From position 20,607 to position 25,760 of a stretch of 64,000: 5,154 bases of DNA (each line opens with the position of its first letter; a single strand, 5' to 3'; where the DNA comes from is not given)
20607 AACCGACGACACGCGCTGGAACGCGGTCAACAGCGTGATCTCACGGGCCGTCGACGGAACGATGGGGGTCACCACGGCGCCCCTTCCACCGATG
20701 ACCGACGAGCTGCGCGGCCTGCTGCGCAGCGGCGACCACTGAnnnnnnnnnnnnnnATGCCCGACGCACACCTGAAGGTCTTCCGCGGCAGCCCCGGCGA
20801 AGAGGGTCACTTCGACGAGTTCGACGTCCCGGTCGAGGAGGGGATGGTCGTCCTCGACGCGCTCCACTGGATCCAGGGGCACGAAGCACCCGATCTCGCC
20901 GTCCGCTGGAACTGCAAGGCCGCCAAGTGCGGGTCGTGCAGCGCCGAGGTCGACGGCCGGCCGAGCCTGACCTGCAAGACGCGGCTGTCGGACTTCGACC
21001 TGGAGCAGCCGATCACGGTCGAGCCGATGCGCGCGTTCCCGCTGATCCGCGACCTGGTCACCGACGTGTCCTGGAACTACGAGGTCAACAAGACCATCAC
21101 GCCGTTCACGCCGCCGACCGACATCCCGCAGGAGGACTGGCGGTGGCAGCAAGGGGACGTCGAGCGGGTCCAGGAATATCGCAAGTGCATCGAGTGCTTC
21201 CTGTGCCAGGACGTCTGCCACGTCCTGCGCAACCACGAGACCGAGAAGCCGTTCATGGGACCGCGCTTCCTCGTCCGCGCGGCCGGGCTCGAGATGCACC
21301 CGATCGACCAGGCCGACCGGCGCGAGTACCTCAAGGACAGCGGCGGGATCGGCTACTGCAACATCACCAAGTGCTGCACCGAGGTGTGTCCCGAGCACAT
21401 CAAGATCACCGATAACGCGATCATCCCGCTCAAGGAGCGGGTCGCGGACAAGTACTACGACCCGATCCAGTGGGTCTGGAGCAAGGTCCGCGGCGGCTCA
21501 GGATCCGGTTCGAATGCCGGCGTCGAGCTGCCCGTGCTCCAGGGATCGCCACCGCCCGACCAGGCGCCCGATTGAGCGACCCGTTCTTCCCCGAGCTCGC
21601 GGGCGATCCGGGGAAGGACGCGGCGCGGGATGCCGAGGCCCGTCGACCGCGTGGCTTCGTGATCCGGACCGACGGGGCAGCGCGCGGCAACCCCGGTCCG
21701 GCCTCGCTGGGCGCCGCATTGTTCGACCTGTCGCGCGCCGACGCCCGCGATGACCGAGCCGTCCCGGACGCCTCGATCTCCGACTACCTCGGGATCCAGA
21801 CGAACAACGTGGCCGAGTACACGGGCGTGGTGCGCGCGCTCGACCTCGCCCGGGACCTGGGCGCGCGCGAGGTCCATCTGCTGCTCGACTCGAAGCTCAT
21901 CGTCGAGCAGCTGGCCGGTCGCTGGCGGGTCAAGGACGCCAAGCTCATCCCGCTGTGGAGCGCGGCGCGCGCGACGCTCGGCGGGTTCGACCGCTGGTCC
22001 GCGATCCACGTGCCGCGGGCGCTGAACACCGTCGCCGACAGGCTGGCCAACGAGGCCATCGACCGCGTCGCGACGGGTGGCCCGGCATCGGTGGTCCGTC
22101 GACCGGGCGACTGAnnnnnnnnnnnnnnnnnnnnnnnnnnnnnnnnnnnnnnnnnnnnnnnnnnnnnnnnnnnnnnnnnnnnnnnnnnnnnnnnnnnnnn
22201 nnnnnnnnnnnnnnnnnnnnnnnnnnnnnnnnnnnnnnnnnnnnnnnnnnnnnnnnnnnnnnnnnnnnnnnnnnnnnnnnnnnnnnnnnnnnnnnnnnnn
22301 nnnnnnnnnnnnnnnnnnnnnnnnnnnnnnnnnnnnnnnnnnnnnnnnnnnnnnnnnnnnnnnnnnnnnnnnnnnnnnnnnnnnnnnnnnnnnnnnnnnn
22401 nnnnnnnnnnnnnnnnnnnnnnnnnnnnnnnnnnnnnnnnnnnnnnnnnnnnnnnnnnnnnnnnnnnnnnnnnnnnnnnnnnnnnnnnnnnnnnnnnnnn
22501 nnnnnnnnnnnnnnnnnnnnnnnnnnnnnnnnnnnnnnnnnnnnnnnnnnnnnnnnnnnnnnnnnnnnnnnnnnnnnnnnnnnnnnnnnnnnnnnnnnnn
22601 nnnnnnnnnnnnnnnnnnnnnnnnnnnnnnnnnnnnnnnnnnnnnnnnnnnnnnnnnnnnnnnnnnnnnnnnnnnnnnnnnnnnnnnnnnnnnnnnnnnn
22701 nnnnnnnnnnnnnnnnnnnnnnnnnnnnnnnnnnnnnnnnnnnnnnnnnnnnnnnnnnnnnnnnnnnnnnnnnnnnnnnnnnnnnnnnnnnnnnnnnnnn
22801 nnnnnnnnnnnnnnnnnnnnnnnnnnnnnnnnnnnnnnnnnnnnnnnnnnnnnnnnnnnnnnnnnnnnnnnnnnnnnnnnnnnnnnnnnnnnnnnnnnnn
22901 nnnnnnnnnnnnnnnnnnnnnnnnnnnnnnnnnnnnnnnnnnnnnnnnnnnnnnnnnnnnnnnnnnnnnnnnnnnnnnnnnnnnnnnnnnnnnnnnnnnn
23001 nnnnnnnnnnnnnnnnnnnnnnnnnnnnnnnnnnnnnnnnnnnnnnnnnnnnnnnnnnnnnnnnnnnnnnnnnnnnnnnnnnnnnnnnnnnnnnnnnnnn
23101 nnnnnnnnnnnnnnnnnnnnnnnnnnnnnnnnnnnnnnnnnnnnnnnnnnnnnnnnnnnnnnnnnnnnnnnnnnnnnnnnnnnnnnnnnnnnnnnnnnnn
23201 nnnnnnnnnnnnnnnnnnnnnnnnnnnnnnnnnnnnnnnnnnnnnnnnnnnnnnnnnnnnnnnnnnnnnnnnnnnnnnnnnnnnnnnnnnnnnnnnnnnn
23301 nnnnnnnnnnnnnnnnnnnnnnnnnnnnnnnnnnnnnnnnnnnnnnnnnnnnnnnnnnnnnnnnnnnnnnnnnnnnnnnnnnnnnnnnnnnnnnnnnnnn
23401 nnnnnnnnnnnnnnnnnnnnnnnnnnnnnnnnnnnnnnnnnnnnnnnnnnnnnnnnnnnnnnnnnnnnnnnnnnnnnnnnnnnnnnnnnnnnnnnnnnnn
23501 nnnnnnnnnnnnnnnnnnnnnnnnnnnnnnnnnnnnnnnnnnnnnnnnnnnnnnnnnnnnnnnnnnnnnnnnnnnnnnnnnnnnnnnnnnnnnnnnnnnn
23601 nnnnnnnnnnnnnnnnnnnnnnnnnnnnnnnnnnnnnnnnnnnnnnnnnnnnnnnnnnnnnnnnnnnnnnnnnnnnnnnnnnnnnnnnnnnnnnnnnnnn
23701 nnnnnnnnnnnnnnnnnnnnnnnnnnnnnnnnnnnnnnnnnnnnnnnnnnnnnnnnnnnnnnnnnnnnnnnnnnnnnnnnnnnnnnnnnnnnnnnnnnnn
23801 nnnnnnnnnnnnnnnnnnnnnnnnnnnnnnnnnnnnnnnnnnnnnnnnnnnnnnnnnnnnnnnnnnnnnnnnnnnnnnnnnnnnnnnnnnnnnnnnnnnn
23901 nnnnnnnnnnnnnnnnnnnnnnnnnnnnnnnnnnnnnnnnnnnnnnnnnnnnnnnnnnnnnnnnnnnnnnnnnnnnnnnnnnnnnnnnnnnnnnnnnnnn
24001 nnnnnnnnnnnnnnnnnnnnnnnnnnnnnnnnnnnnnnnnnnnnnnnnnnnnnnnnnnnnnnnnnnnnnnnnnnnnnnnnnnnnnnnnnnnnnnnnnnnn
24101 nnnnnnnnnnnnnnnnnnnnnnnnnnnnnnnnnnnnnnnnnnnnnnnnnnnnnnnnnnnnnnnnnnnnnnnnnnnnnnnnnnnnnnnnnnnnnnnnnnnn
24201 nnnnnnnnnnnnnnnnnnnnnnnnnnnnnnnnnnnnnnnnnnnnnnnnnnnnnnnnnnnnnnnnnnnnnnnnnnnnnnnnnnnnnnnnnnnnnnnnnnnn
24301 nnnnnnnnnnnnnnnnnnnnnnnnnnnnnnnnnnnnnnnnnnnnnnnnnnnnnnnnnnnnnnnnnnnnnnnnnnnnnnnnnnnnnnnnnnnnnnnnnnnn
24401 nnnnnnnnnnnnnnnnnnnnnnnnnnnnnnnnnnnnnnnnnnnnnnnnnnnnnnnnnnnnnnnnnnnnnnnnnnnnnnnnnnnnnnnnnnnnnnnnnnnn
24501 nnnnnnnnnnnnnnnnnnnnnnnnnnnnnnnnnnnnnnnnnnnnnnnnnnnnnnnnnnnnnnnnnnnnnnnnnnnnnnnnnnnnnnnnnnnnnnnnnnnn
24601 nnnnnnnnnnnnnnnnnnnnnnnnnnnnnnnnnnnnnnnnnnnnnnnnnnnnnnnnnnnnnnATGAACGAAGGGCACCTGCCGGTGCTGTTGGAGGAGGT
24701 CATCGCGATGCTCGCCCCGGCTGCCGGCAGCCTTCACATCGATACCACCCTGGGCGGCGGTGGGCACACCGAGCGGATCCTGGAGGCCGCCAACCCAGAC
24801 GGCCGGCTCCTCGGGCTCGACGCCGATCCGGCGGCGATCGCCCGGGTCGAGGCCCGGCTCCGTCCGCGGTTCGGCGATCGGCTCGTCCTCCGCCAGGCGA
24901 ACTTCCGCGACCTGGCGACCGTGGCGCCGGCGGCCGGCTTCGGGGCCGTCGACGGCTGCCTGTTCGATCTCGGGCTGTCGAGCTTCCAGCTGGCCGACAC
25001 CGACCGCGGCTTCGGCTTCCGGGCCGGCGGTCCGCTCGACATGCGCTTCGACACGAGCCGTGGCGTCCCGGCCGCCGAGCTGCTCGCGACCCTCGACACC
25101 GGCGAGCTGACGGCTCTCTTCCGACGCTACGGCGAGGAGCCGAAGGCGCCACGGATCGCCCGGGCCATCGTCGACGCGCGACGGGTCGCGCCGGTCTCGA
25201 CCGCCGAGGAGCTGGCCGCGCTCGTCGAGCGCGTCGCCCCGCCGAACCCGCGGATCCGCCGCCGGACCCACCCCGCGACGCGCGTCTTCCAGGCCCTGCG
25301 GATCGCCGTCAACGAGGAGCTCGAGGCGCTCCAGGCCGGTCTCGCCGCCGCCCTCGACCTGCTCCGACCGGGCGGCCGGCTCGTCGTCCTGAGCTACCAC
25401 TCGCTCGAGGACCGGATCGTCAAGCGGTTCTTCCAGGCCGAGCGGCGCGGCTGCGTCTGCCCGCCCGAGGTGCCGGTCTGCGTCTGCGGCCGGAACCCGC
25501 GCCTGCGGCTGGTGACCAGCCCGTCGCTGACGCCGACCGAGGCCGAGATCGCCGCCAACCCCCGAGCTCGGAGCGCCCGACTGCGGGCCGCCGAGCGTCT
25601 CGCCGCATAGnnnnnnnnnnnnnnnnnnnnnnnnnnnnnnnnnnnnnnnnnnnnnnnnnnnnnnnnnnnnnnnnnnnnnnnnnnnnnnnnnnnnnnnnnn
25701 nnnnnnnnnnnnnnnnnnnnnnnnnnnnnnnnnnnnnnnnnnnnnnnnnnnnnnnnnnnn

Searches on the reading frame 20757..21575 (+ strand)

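Call 24: search_protein_families(library=pfam, proteins=[window:20757-21575:+])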
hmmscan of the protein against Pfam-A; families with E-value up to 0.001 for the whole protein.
window:20757-21575:+ (272 aa): 3 families
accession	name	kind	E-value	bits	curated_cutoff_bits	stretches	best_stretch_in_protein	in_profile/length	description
PF13085.11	Fer2_3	-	3.1e-25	88.7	27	1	6-105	2-103/107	2Fe-2S iron-sulfur cluster binding domain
PF13183.11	Fer4_8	-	4e-07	30.9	27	1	142-215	3-68/68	4Fe-4S dicluster domain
PF13534.11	Fer4_17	-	4e-05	24.5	22.2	1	143-215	1-60/61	4Fe-4S dicluster domain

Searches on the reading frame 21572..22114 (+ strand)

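Call 24: search_protein_families(library=pfam, proteins=[window:21572-22114:+])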
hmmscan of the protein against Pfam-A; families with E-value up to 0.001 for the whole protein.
window:21572-22114:+ (180 aa): 2 families
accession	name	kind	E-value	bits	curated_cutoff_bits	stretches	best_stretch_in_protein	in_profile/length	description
PF13456.12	RVT_3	-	9.6e-17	61.5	21.6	1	33-162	2-123/123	Reverse transcriptase-like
PF00075.30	RNase_H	-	1.2e-06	29.2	25.8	1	30-118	5-82/141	RNase H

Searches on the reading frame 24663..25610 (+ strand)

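Call 24: search_protein_families(library=pfam, proteins=[window:24663-25610:+])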
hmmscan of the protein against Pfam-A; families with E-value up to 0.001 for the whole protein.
window:24663-25610:+ (315 aa): 2 families
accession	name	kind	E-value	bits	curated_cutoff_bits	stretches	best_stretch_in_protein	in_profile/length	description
PF01795.25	Methyltransf_5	-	5e-102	342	27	1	4-312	3-308/309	MraW methylase family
PF08242.18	Methyltransf_12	-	0.00017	22.7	30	0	31-85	5-59/98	Methyltransferase domain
